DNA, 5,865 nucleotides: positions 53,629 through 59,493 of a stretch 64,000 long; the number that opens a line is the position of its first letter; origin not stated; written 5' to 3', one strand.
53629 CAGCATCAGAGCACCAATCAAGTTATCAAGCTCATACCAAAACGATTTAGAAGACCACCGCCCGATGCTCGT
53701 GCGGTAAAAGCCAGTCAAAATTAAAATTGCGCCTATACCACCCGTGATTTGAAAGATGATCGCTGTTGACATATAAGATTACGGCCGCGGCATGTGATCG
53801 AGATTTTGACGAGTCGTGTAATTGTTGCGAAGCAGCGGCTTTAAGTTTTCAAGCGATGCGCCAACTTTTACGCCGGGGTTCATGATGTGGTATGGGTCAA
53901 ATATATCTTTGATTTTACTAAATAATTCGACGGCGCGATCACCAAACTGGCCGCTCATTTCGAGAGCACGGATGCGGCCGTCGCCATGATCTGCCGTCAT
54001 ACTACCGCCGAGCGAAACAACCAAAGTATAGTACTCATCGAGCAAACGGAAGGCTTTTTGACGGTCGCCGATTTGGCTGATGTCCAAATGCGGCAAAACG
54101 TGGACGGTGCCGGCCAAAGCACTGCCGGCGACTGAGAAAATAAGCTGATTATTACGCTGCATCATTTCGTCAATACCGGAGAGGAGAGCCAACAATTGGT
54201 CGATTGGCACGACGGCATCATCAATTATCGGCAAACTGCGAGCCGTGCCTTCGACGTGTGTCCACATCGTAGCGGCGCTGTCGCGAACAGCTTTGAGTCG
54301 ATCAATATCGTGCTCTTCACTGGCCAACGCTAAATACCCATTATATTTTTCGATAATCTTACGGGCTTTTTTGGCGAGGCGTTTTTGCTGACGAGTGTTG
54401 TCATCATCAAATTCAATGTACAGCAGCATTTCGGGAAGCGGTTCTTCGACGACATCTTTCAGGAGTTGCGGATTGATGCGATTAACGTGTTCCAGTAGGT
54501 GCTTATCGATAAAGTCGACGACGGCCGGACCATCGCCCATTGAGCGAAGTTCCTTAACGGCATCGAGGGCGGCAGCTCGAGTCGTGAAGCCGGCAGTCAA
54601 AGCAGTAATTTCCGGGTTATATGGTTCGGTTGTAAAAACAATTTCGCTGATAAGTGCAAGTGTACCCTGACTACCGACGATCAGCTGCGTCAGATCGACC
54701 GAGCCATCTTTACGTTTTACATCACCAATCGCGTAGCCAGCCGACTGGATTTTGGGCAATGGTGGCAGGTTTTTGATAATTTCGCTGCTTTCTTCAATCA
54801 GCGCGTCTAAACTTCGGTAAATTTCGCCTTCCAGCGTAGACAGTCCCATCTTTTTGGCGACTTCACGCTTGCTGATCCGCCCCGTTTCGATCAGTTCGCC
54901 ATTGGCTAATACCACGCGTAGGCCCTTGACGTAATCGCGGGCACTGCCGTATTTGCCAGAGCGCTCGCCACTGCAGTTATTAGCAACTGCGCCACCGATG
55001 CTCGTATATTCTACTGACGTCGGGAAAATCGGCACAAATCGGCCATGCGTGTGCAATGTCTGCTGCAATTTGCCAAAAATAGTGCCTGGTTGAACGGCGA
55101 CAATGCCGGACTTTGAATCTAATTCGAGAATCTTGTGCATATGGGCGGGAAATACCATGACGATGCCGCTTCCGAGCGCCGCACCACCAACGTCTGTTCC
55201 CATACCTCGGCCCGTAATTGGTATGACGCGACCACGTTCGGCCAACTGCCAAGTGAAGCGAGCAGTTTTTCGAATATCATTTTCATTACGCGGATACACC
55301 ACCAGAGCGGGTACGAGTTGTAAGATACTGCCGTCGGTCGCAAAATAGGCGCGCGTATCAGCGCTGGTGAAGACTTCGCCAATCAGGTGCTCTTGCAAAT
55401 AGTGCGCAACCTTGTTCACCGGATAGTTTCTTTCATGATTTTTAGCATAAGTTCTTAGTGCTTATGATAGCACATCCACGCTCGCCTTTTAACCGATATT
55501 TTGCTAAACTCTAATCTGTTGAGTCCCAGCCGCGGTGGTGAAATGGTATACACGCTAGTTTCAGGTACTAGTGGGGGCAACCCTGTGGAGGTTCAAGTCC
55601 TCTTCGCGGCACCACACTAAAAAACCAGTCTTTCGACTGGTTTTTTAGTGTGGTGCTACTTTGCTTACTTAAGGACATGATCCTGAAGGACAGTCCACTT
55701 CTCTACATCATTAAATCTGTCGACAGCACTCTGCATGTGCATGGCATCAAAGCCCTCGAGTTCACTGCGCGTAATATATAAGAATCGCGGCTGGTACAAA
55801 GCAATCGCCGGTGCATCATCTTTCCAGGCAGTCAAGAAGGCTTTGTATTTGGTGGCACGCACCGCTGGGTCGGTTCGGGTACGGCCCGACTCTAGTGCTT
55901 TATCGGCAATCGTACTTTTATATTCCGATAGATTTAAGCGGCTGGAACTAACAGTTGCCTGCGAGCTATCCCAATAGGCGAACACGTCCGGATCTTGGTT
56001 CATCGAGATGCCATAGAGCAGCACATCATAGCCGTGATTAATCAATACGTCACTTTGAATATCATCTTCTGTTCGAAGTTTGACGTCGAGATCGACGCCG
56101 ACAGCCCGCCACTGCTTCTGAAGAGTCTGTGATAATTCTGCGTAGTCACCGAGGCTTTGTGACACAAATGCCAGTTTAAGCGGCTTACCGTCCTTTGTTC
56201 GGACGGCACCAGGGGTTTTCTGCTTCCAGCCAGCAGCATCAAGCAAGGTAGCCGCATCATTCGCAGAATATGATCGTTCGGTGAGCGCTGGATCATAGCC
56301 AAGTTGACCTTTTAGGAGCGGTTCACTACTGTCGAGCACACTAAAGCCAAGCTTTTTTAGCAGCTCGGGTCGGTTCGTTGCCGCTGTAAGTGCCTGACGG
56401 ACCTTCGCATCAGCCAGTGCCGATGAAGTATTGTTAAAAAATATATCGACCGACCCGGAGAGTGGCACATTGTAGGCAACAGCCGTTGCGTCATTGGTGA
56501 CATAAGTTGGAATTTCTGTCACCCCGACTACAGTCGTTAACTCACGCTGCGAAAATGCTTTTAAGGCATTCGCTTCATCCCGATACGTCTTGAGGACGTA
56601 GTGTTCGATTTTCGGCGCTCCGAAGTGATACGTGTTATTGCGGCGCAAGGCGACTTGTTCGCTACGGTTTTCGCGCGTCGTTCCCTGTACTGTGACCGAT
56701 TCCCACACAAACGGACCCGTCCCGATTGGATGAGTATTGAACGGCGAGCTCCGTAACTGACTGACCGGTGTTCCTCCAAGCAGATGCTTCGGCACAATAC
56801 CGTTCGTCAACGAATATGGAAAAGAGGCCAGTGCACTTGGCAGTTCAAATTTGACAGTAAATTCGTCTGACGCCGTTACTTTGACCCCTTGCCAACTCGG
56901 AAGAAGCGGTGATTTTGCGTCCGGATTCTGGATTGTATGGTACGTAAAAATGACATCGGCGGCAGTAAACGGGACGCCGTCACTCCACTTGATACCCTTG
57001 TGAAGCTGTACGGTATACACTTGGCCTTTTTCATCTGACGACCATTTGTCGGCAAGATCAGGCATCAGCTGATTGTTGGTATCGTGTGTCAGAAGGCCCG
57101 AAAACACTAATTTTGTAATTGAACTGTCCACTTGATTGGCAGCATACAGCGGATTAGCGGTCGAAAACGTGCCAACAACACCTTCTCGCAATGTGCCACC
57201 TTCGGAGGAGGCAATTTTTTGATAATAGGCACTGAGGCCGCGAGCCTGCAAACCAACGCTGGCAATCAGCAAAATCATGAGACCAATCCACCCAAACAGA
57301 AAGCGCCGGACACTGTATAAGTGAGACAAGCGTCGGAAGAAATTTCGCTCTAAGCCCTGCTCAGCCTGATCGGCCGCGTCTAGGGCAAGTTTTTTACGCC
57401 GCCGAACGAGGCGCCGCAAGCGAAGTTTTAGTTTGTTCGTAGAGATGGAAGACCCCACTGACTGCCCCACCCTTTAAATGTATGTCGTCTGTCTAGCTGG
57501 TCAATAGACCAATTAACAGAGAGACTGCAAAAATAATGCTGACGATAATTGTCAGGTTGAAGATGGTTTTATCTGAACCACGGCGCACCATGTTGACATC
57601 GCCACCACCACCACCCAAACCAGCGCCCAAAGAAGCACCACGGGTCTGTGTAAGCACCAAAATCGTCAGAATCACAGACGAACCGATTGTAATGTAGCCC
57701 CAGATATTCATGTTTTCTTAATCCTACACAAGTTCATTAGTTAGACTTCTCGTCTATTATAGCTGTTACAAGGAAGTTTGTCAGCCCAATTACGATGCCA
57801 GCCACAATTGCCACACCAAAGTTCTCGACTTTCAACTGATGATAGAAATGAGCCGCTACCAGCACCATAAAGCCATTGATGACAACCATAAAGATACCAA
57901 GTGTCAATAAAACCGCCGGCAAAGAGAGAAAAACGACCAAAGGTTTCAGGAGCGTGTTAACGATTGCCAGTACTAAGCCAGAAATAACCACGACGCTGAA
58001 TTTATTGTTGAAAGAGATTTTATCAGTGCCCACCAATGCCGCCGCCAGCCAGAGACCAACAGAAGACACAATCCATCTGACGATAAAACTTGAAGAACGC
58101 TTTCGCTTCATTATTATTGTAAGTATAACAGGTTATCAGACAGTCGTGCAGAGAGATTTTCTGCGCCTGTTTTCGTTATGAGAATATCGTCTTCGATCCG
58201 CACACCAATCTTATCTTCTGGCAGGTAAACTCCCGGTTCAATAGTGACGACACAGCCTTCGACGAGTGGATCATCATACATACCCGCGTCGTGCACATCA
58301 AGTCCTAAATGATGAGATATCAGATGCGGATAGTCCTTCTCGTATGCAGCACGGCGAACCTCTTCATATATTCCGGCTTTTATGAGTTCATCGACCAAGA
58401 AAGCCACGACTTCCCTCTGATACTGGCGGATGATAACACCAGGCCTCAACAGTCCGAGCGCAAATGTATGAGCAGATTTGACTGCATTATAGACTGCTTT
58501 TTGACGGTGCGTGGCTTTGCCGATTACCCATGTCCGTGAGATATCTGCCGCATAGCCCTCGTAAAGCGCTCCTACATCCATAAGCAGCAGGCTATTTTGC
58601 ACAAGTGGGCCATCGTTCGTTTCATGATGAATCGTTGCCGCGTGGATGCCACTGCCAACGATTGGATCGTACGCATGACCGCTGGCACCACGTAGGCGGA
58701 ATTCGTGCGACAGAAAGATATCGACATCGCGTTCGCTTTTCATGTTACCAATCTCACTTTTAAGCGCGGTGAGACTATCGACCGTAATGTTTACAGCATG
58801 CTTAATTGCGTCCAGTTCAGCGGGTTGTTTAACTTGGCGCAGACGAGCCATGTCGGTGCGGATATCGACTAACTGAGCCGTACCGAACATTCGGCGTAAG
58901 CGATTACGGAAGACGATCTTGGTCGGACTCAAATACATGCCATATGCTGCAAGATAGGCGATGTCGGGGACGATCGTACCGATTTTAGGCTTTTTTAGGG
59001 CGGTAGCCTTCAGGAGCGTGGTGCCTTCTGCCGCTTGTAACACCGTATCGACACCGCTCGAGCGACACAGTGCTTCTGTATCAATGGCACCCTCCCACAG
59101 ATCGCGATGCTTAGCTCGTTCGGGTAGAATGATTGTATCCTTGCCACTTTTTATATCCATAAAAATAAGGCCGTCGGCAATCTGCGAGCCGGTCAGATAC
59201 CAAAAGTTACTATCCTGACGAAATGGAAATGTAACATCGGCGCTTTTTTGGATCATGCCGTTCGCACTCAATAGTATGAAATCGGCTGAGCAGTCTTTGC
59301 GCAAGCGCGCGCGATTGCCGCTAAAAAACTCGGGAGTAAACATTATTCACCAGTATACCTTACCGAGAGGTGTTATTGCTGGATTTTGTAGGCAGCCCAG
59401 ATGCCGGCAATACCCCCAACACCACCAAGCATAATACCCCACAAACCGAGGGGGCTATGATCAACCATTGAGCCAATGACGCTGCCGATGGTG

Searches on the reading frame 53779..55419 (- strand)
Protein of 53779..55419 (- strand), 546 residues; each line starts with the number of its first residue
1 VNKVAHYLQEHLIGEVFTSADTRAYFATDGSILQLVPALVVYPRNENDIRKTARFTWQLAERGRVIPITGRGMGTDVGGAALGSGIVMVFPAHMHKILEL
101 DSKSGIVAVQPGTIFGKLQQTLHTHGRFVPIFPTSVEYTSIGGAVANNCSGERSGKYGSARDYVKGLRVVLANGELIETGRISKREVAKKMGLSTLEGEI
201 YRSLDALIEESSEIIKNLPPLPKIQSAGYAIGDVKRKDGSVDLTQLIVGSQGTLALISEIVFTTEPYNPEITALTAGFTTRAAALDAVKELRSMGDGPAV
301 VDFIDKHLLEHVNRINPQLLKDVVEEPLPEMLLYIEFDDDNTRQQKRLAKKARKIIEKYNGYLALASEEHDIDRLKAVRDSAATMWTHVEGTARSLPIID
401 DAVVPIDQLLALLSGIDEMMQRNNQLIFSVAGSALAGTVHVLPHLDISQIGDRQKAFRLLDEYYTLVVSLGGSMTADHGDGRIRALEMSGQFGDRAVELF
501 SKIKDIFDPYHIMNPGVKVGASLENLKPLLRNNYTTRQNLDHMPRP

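Call 80: search_protein_families(library=pfam, proteins=[window:53779-55419:-], max_evalue=0.01)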
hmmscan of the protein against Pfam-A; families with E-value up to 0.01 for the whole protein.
window:53779-55419:- (546 aa): 3 families
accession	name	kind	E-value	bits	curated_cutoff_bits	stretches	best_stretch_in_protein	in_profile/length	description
PF02913.24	FAD-oxidase_C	-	6e-37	128.1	21.2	1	271-516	5-246/248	FAD linked oxidases, C-terminal domain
PF01565.28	FAD_binding_4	-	9.9e-33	113.2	26.4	1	37-180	1-139/139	FAD binding domain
PF13848.12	Thioredoxin_6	-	0.00061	20.2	27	1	299-358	66-127/184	Thioredoxin-like domain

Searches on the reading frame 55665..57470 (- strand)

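Call 80: search_protein_families(library=pfam, proteins=[window:55665-57470:-], max_evalue=0.01)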
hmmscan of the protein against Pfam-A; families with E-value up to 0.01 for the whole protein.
window:55665-57470:- (601 aa): 1 family
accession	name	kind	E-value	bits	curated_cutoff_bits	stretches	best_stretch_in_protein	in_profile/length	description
PF00496.27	SBP_bac_5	-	8.3e-60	203.3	32.4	1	135-503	2-362/368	Bacterial extracellular solute-binding proteins, family 5 Middle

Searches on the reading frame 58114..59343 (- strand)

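Call 80: search_protein_families(library=pfam, proteins=[window:58114-59343:-], max_evalue=0.01)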
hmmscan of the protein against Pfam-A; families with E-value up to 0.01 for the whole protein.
window:58114-59343:- (409 aa): 2 families
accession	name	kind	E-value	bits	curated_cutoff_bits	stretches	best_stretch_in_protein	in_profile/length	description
PF00557.29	Peptidase_M24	-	1.1e-50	172.8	23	1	179-391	2-208/208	Metallopeptidase family M24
PF05195.22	AMP_N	-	9.5e-19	67.7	24.6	1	8-114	2-113/121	Aminopeptidase P, N-terminal domain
